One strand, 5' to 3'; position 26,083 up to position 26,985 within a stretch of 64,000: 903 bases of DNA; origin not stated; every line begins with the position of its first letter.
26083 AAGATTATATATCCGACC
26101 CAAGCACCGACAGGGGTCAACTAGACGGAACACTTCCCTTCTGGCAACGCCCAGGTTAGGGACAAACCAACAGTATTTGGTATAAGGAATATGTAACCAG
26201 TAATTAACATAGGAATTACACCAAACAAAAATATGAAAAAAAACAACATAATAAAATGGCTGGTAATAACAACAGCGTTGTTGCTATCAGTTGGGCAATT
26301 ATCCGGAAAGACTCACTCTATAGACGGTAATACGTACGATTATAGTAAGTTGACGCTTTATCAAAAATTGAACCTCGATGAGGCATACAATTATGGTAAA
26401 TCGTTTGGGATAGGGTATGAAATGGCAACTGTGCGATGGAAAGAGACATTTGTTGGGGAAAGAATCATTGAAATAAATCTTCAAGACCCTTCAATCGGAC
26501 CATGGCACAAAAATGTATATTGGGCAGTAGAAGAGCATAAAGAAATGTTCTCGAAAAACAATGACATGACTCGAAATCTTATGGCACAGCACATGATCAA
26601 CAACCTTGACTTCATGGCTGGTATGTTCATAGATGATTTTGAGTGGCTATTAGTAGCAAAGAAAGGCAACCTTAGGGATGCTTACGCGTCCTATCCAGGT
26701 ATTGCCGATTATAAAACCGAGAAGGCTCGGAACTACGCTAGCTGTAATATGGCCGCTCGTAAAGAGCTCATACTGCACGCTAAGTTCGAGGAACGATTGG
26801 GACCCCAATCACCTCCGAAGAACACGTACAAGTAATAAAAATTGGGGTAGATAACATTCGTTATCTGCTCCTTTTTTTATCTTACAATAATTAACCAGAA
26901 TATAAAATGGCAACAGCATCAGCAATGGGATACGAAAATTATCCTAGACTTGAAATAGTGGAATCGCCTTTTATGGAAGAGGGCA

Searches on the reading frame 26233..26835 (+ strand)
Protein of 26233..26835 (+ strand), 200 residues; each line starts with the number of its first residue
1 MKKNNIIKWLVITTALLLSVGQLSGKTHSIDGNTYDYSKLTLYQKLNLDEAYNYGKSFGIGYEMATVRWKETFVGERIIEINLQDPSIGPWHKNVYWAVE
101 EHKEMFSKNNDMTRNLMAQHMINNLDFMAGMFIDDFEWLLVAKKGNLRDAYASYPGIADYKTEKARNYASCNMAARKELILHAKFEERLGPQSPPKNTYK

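Call 21: search_protein_families(library=phrogs, proteins=[window:26233-26835:+], max_evalue=0.001)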
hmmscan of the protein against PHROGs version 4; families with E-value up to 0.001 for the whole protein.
window:26233-26835:+ (200 aa): 1 family
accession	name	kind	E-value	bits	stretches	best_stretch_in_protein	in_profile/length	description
phrog_600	-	unknown function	4.3e-17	63.4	1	16-170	8-159/178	unknown function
